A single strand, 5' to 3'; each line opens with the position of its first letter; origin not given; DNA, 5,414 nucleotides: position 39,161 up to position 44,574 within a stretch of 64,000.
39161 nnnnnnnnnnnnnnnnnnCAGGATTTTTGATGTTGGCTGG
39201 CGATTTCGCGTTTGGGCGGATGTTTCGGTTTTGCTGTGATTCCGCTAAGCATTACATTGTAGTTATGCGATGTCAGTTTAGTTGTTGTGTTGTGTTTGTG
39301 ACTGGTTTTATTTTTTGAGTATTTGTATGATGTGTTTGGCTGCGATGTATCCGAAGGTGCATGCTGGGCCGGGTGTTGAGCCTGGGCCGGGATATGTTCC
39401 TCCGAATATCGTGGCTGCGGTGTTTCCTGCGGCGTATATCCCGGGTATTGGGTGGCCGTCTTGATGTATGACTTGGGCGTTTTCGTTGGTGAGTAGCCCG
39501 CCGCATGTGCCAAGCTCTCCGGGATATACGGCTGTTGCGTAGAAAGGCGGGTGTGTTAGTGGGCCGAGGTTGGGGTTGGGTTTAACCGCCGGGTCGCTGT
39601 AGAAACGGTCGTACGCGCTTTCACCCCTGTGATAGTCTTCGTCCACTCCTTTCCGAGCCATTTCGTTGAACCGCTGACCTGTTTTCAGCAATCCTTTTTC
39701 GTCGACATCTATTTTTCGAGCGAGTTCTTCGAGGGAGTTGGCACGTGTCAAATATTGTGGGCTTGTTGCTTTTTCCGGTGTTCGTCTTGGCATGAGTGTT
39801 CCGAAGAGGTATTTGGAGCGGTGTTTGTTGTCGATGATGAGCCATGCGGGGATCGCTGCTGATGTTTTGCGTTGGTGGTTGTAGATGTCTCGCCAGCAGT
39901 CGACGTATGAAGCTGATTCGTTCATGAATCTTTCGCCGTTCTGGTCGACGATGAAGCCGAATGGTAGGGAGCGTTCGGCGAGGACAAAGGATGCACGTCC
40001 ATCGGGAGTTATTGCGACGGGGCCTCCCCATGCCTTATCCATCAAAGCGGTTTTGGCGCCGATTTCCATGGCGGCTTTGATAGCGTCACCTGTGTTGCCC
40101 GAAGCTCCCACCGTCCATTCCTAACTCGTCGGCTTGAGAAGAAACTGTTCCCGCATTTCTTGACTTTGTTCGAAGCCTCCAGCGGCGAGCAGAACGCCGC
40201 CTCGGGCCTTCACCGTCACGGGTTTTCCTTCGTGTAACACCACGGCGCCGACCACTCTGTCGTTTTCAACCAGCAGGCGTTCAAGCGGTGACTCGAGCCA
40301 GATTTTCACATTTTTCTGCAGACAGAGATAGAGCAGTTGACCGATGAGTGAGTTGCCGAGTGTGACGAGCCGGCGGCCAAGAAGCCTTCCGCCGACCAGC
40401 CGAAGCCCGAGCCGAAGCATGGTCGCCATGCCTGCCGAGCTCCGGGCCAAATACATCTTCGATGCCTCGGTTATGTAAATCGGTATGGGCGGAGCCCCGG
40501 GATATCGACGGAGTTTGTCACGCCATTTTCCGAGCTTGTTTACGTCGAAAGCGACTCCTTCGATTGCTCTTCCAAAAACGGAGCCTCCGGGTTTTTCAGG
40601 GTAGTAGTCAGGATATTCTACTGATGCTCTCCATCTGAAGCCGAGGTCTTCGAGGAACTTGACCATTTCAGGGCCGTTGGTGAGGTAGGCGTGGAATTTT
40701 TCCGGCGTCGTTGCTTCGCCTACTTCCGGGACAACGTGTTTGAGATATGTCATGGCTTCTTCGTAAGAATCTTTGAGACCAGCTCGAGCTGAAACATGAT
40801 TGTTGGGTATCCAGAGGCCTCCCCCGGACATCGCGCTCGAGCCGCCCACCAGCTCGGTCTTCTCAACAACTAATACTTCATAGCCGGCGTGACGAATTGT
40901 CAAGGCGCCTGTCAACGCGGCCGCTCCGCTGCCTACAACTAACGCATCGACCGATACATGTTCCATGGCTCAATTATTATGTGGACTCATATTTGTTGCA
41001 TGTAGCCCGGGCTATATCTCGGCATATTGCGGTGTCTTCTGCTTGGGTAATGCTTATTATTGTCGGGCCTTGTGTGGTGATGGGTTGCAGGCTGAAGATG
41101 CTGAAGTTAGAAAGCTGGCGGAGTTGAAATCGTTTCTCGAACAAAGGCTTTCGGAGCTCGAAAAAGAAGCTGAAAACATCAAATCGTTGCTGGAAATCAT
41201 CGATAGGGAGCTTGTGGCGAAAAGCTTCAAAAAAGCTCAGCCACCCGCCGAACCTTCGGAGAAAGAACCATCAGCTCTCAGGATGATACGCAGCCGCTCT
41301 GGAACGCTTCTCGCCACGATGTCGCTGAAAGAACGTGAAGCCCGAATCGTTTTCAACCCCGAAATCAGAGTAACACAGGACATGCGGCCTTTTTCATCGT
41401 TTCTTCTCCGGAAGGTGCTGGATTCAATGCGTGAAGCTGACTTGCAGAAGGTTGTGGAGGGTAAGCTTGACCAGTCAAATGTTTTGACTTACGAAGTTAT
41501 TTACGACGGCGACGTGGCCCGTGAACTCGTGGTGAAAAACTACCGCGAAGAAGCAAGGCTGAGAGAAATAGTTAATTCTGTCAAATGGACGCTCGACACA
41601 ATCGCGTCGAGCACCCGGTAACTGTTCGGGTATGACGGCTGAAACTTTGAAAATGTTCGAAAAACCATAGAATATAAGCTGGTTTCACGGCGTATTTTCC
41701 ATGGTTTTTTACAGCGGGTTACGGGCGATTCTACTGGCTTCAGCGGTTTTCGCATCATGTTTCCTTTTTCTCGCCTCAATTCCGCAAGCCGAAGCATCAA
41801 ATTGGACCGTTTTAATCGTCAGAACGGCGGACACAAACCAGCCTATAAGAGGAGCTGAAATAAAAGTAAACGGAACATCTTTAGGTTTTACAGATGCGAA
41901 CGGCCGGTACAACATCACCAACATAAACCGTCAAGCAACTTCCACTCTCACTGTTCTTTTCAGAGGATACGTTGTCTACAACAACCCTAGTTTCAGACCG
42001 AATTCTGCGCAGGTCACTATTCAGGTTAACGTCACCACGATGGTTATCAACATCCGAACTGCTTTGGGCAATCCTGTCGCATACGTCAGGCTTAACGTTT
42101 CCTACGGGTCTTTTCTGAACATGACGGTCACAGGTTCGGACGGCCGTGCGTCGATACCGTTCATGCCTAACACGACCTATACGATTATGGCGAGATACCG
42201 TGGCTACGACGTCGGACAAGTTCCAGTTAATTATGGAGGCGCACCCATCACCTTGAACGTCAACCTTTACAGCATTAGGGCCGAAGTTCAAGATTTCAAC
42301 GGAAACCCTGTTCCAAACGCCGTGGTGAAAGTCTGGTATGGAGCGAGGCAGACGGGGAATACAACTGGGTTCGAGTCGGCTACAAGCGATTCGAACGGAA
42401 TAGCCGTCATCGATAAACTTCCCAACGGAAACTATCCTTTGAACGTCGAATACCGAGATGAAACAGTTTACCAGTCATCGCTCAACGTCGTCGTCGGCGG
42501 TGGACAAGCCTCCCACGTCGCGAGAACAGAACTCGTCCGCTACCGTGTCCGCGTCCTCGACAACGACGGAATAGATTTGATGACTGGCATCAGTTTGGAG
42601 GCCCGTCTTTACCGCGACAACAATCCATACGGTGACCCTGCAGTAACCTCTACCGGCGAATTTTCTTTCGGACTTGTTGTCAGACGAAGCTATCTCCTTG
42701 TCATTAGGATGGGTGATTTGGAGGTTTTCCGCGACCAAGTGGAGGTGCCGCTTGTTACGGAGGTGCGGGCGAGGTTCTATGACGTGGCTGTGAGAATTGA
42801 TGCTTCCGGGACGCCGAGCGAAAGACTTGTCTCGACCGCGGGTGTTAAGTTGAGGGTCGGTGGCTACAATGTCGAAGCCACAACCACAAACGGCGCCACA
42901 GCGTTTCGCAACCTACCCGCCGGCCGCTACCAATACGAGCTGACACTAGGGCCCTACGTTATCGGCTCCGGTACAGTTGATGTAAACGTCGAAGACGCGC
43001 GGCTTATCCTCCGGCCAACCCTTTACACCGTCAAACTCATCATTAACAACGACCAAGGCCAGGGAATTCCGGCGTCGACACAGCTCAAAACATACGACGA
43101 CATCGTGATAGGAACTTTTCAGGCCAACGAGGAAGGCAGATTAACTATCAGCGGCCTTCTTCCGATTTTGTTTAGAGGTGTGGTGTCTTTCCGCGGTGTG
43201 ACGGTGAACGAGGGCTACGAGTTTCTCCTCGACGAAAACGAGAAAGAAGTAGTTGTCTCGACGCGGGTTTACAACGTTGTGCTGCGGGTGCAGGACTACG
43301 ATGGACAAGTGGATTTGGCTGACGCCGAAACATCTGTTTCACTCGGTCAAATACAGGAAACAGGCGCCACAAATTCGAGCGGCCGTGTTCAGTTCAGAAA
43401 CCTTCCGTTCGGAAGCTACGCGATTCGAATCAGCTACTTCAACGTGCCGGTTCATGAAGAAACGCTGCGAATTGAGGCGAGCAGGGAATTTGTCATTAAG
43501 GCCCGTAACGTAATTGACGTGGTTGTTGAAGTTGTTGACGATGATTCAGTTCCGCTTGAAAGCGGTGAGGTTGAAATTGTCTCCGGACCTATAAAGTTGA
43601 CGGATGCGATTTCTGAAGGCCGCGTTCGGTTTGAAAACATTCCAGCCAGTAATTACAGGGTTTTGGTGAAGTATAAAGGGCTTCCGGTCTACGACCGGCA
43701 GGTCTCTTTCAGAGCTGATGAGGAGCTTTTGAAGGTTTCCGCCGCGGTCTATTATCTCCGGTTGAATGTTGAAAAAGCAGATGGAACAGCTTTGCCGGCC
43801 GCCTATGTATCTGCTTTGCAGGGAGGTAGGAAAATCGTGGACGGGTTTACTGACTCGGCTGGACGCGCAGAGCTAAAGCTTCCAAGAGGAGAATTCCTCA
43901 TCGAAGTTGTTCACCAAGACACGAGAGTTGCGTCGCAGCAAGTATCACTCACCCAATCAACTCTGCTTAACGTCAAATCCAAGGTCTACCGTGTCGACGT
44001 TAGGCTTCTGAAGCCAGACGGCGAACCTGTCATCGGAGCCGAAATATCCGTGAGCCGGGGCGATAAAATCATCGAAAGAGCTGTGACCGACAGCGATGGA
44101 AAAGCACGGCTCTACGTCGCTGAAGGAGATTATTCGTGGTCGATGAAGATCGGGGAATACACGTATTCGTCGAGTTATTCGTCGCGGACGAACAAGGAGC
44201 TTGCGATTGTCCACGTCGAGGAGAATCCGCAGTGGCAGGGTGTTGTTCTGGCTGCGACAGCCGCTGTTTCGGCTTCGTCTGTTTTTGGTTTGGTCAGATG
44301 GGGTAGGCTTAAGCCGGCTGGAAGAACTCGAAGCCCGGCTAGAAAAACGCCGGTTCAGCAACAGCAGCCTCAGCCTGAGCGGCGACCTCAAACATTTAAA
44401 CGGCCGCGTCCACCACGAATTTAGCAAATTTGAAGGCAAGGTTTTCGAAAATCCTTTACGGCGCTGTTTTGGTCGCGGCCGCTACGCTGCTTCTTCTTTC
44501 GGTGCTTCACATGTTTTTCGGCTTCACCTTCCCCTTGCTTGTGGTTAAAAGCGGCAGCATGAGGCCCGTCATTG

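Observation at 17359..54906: Unusually high density of disrupted genes: four in-frame nonsense codons plus several homopolymer frameshifts in metabolic/transport genes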

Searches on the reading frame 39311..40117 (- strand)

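Call 12: search_protein_families(library=pfam, proteins=[window:39311-40117:-], max_evalue=0.01)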
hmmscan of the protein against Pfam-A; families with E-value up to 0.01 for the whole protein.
window:39311-40117:- (269 aa): 1 family
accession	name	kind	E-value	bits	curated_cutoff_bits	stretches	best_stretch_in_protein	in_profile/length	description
PF00890.30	FAD_binding_2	-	1.1e-39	137.2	20.4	1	1-247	220-412/414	FAD binding domain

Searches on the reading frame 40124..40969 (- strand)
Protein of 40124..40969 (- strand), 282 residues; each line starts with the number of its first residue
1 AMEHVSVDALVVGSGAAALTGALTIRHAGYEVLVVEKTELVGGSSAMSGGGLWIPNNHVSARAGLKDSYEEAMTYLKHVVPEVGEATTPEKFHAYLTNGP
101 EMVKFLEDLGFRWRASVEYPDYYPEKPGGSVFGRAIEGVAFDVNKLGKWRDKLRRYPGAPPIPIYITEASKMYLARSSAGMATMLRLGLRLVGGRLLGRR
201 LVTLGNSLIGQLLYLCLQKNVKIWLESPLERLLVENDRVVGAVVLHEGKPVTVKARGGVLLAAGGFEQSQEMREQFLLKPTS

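Call 12: search_protein_families(library=pfam, proteins=[window:40124-40969:-], max_evalue=0.01)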
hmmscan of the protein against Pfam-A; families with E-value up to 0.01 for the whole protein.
window:40124-40969:- (282 aa): 7 families
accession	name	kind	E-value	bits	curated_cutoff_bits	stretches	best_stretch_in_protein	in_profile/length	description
PF00890.30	FAD_binding_2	-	1.9e-39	136.5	20.4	1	8-271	1-207/414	FAD binding domain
PF12831.13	FAD_oxidored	-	1.6e-08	34.7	27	1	8-78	1-70/416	FAD dependent oxidoreductase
PF01266.30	DAO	-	3e-08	34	27.9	1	8-108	1-105/353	FAD dependent oxidoreductase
PF03486.20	HI0933_like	-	3.4e-06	27.1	50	1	8-77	2-71/244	HI0933-like protein Rossmann domain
PF13450.12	NAD_binding_8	-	0.00014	22.5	21.9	1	11-45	1-35/68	NAD(P)-binding Rossmann-like domain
PF07992.20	Pyr_redox_2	-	0.00073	19.5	26.1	1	8-48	2-43/291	Pyridine nucleotide-disulphide oxidoreductase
PF01946.23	Thi4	-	0.005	16.5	26.2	0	3-51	14-61/235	Thi4 family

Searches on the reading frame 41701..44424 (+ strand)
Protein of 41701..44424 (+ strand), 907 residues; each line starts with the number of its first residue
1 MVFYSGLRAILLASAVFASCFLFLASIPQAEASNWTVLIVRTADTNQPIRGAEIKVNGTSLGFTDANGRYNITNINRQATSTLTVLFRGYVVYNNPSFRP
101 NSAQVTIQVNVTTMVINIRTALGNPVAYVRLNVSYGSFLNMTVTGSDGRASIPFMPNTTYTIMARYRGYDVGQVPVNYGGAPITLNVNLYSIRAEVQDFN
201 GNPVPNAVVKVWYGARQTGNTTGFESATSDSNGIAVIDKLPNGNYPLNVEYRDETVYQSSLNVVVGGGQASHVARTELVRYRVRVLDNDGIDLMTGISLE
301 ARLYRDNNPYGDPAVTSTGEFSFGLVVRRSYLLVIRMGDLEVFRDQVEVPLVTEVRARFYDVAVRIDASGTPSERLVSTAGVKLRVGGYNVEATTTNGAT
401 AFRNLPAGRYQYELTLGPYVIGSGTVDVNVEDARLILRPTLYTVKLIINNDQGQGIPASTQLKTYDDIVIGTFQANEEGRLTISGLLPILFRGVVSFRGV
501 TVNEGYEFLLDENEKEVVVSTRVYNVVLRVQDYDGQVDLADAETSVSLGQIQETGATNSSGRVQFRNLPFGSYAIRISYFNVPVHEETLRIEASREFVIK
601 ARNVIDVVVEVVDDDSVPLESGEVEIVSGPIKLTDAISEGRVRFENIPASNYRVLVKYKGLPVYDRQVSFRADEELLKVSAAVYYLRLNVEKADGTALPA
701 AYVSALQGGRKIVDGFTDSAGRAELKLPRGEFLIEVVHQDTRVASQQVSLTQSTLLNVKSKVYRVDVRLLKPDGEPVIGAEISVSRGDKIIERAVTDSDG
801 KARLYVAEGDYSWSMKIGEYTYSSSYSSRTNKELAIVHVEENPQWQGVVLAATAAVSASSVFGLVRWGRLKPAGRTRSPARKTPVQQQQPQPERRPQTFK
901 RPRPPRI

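Call 9: find_encoding_contigs(protein=window:41701-44424:+, flank=10000, max_places=8)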
Protein window:41701-44424:+ (907 aa): 13 contigs read that carry it; 5 places shown.
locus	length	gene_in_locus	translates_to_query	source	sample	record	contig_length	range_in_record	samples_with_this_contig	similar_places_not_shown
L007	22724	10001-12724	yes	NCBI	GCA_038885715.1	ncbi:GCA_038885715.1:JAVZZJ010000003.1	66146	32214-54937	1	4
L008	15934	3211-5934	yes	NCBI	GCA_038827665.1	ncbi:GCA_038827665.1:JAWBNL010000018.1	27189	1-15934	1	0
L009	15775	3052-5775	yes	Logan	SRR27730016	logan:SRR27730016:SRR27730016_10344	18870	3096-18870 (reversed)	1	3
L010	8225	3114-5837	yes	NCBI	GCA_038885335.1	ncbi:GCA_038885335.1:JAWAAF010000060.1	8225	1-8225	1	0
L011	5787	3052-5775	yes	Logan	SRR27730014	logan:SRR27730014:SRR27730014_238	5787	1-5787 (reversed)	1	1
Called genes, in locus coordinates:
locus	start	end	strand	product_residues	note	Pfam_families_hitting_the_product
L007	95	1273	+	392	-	PF01555:N6_N4_Mtase, PF01170:UPF0020 (faint), PF01555:N6_N4_Mtase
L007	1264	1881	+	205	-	-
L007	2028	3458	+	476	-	-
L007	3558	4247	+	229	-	PF02730:AFOR_N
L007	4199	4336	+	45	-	-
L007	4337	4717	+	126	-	PF01314:AFOR_C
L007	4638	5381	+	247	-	PF01314:AFOR_C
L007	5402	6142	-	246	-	PF00899:ThiF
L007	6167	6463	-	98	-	PF02597:ThiS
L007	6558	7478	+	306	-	PF23177:bHLH_IRO3 (faint), PF14712:Snapin_Pallidin (faint), PF28175:T4SS_LegC2C7 (weak), PF28222:C6orf89_N (faint)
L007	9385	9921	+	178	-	-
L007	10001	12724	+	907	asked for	PF11974:bMG3 (faint), PF02369:Big_1 (faint), PF13715:CarbopepD_reg_2 (weak), PF17210:SdrD_B (faint), PF17789:MG4 (faint), PF17802:SpaA (faint), PF13620:CarboxypepD_reg (weak), PF13620:CarboxypepD_reg (weak), +4 more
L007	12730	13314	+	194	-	PF10502:Peptidase_S26 (faint)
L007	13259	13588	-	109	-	-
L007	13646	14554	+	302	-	PF00903:Glyoxalase, PF22677:Ble-like_N (faint), PF00903:Glyoxalase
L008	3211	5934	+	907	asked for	PF11974:bMG3 (faint), PF02369:Big_1 (faint), PF13715:CarbopepD_reg_2 (weak), PF17210:SdrD_B (faint), PF17789:MG4 (faint), PF17802:SpaA (faint), PF13620:CarboxypepD_reg (weak), PF13620:CarboxypepD_reg (weak), +4 more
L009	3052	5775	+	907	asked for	PF11974:bMG3 (faint), PF02369:Big_1 (faint), PF13715:CarbopepD_reg_2 (weak), PF17210:SdrD_B (faint), PF17789:MG4 (faint), PF17802:SpaA (faint), PF13620:CarboxypepD_reg (weak), PF13620:CarboxypepD_reg (weak), +4 more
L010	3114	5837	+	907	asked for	PF11974:bMG3 (faint), PF02369:Big_1 (faint), PF13715:CarbopepD_reg_2 (weak), PF17210:SdrD_B (faint), PF17789:MG4 (faint), PF17802:SpaA (faint), PF13620:CarboxypepD_reg (weak), PF13620:CarboxypepD_reg (weak), +4 more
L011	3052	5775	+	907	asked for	PF11974:bMG3 (faint), PF02369:Big_1 (faint), PF13715:CarbopepD_reg_2 (weak), PF17210:SdrD_B (faint), PF17789:MG4 (faint), PF17802:SpaA (faint), PF13620:CarboxypepD_reg (weak), PF13620:CarboxypepD_reg (weak), +4 more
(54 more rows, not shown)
